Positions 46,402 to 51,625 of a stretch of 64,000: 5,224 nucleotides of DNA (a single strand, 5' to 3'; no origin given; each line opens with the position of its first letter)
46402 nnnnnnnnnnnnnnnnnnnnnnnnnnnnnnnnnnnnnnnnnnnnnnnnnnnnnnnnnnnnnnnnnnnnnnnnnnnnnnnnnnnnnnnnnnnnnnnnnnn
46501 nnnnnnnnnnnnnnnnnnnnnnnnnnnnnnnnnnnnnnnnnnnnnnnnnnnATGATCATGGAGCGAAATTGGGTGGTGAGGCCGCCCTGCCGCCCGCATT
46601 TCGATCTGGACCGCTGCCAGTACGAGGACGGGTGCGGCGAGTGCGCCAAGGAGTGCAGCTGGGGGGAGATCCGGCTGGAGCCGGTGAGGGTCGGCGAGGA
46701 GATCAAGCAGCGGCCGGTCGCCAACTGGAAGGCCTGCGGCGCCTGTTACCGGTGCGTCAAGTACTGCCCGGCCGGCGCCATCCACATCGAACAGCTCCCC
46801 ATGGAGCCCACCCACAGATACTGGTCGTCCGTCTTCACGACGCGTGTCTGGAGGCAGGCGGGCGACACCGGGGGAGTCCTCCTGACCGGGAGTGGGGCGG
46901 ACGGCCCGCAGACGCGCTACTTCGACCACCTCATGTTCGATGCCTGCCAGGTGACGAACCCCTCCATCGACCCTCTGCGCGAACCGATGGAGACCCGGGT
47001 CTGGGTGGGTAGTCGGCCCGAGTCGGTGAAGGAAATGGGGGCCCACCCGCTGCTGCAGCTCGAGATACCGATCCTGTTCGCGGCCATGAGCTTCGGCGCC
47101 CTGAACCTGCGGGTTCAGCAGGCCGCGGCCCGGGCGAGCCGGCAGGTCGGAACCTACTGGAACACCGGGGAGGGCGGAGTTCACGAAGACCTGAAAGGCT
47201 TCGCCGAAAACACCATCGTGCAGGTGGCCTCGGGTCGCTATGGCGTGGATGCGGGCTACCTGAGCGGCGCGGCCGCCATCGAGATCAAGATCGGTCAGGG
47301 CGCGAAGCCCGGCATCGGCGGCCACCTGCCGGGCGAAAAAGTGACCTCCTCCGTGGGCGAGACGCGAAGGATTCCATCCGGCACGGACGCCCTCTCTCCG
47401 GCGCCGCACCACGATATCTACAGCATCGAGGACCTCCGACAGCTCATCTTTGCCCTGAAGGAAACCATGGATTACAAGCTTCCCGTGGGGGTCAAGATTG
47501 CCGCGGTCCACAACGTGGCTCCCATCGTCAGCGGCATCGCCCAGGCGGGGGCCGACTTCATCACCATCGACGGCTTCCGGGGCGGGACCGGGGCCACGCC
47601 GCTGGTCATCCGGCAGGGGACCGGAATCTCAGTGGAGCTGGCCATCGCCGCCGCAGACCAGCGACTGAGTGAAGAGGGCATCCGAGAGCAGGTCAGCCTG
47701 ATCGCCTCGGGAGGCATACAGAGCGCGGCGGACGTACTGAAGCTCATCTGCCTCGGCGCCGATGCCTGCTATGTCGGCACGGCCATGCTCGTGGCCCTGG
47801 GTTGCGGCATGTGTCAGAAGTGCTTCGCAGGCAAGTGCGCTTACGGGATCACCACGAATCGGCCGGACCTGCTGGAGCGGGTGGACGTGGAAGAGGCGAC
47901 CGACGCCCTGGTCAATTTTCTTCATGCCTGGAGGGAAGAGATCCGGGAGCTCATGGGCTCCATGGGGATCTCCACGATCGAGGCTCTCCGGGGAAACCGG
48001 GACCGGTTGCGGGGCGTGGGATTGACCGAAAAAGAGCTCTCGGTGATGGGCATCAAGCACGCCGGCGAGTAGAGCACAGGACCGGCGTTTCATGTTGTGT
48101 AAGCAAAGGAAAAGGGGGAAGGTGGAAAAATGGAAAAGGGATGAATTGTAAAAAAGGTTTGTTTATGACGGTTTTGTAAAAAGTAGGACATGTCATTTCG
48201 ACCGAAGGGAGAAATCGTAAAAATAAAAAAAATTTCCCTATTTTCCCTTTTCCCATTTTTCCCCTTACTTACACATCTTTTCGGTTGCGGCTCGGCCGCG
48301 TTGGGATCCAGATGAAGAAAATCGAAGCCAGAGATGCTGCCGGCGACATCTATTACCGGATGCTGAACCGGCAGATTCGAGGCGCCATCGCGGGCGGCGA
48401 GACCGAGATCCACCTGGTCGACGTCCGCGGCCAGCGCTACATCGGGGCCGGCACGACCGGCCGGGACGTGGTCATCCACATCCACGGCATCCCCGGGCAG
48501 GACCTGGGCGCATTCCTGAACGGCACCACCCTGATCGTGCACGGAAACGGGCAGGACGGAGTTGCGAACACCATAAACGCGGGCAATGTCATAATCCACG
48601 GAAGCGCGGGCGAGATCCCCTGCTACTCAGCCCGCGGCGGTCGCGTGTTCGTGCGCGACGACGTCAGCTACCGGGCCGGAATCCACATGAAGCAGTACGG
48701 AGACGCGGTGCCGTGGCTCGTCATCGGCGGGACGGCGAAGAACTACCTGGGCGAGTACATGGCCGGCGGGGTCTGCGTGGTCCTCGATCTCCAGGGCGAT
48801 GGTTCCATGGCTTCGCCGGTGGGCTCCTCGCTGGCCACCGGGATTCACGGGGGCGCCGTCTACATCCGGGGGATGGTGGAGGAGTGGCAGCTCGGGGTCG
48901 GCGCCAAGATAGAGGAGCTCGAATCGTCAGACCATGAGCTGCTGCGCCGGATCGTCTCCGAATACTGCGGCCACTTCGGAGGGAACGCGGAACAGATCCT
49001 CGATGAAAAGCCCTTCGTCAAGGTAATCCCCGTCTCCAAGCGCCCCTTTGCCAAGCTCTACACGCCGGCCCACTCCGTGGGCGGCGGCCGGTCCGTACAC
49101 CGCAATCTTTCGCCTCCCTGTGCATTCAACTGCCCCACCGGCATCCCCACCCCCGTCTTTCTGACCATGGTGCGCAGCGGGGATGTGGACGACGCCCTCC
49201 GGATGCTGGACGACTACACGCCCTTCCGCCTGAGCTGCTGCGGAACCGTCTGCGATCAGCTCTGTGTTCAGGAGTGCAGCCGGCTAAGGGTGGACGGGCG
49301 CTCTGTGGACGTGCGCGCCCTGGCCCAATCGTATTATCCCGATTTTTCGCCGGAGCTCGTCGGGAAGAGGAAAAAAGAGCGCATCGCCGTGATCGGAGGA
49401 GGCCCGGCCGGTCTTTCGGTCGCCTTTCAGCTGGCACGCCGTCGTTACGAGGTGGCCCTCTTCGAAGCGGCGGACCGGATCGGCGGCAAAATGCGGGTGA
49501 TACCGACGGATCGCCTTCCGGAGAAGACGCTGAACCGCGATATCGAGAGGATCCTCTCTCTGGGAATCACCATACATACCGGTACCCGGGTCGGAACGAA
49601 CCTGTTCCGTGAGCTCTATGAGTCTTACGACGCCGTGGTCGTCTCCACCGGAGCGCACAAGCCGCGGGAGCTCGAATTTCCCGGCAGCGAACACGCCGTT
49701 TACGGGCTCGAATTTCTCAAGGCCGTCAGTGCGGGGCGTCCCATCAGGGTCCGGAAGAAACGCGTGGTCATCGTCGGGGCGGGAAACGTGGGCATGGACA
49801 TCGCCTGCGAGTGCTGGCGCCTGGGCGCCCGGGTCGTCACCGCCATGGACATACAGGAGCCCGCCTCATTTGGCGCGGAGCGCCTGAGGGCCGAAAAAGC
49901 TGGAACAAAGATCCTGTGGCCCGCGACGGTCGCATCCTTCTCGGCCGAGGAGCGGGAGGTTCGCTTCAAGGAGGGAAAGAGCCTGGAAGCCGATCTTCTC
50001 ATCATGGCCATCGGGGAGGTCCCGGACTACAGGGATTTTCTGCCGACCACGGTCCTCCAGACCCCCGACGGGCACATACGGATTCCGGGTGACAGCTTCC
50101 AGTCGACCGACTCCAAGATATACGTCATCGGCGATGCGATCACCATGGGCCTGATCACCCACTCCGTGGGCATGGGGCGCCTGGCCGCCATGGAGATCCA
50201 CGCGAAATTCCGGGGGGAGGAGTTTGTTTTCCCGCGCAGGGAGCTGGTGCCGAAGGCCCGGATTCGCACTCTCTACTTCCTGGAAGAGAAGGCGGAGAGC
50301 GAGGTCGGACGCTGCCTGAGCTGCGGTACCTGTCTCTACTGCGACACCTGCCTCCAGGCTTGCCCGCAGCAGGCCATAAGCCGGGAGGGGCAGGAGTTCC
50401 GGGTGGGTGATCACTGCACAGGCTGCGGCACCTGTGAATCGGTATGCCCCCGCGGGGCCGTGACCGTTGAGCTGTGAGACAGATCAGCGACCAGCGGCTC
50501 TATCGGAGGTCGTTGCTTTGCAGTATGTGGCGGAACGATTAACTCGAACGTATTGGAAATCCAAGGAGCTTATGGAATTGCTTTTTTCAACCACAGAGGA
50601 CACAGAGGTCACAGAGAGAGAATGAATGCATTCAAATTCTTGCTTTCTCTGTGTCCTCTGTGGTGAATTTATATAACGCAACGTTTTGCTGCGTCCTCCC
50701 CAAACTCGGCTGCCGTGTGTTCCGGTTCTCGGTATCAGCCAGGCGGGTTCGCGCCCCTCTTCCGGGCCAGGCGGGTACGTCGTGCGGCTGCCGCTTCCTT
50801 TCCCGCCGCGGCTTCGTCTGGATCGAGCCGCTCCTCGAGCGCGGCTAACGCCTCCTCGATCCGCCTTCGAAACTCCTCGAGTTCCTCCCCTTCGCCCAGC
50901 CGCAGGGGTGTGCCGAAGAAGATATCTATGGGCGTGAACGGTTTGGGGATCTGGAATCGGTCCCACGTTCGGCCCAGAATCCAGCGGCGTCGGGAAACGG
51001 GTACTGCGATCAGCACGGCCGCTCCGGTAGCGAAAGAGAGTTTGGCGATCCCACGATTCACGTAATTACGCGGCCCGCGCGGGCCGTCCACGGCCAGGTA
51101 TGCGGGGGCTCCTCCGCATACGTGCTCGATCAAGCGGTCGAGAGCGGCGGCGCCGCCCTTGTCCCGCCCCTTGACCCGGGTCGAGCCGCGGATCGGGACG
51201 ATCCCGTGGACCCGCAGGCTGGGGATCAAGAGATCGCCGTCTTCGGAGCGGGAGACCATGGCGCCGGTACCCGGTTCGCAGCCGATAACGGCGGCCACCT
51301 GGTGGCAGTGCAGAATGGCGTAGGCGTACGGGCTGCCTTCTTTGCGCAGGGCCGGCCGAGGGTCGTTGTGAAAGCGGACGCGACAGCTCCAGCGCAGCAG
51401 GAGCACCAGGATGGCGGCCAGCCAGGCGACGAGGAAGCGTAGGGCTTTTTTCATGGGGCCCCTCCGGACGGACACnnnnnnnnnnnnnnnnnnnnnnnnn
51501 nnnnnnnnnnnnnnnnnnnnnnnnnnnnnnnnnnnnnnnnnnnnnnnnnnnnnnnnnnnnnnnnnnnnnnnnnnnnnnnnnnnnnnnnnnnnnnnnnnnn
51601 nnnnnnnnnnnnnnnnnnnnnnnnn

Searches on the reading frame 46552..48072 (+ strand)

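Call 55: search_protein_families(library=pfam, proteins=[window:46552-48072:+], max_evalue=0.0001)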
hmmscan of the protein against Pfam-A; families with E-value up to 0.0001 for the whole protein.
window:46552-48072:+ (506 aa): 7 families
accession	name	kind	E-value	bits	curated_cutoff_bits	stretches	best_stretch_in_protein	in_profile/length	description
PF01645.23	Glu_synthase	-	2.7e-124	415.5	20.4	1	122-473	5-368/369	Conserved region in glutamate synthase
PF04898.20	Glu_syn_central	-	2.6e-16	60.3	22.8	2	357-482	165-268/277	Glutamate synthase central domain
PF01070.24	FMN_dh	-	1.1e-07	31.7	24.9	1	377-418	270-311/350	FMN-dependent dehydrogenase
PF13484.11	Fer4_16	-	4.1e-06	27.9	30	0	62-80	2-20/66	4Fe-4S double cluster binding domain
PF00478.31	IMPDH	-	6.1e-06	25.9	25.6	1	327-411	160-238/345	IMP dehydrogenase / GMP reductase domain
PF03060.21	NMO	-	8.3e-06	25.8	28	1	328-419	151-232/331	Nitronate monooxygenase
PF01180.27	DHO_dh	-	2.4e-05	24.1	27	1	295-413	144-273/291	Dihydroorotate dehydrogenase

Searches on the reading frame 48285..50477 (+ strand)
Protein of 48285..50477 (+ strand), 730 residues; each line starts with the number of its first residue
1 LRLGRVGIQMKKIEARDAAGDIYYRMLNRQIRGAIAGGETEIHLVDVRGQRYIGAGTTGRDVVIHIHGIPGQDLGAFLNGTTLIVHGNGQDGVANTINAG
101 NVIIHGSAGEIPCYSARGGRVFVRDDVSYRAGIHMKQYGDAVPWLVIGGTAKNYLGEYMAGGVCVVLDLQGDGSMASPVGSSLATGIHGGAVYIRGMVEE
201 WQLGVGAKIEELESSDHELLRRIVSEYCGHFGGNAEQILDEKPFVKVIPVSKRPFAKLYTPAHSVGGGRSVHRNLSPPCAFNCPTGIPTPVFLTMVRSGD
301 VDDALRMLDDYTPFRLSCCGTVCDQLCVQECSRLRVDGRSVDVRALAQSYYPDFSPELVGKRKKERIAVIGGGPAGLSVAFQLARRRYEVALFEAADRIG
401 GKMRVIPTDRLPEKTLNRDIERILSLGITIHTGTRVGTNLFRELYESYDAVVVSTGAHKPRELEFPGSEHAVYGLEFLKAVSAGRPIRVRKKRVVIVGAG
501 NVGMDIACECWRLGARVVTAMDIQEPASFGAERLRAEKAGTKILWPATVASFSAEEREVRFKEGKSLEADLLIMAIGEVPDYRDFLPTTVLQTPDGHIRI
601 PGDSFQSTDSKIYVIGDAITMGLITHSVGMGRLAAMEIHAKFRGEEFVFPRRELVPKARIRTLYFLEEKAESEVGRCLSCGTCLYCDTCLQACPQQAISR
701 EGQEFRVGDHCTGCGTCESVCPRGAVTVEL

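Call 55: search_protein_families(library=pfam, proteins=[window:48285-50477:+], max_evalue=0.0001)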
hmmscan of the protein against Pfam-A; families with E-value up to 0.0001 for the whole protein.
window:48285-50477:+ (730 aa): 16 families
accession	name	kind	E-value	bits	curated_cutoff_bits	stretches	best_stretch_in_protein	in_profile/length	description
PF07992.20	Pyr_redox_2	-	4.8e-32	112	26.1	1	366-631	2-291/291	Pyridine nucleotide-disulphide oxidoreductase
PF01493.24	GXGXG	-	1.7e-26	93.4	32.5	1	44-214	14-182/190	GXGXG motif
PF13738.12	Pyr_redox_3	-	2.4e-13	50.4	30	1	449-616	126-305/305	Pyridine nucleotide-disulphide oxidoreductase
PF13450.12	NAD_binding_8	-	1.8e-11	44.5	21.9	1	369-412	1-41/68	NAD(P)-binding Rossmann-like domain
PF00070.33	Pyr_redox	-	9.8e-11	42.5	22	0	366-436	1-63/82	Pyridine nucleotide-disulphide oxidoreductase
PF01266.30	DAO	-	4e-10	40.2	27.9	1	366-401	1-37/353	FAD dependent oxidoreductase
PF03486.20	HI0933_like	-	2.3e-08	34.2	50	1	366-405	2-41/244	HI0933-like protein Rossmann domain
PF14691.11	Fer4_20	-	2.6e-08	34.1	25.8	1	276-348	29-102/113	Dihydroprymidine dehydrogenase domain II, 4Fe-4S cluster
PF01593.30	Amino_oxidase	-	8.7e-08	32.3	19.8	1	375-413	2-37/443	Flavin containing amine oxidoreductase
PF00743.25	FMO-like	-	5.7e-07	28.8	22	1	447-518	138-210/532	Flavin-binding monooxygenase-like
PF13454.12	NAD_binding_9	-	3.3e-06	27.6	21.8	0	368-422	1-57/155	FAD-NAD(P)-binding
PF14697.11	Fer4_21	-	4.7e-06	27.1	35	1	682-727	7-58/59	4Fe-4S dicluster domain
PF13187.11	Fer4_9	-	5.3e-06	26.8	27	1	683-725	2-51/52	4Fe-4S dicluster domain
PF25160.1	LdpA_Fe-S-bd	-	1.2e-05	25.4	27.6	1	689-727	9-44/49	LdpA Fe-S cluster-binding domain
PF01134.28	GIDA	-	1.2e-05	25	22.1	0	367-400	2-36/391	Glucose inhibited division protein A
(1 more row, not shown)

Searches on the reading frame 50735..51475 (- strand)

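Call 55: search_protein_families(library=pfam, proteins=[window:50735-51475:-], max_evalue=0.0001)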
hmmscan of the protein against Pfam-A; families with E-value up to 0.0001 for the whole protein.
window:50735-51475:- (246 aa): 1 family
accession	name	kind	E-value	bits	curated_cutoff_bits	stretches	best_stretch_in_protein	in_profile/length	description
PF04028.18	DUF374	-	2.5e-15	56.2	26.8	1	70-136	8-69/69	Domain of unknown function (DUF374)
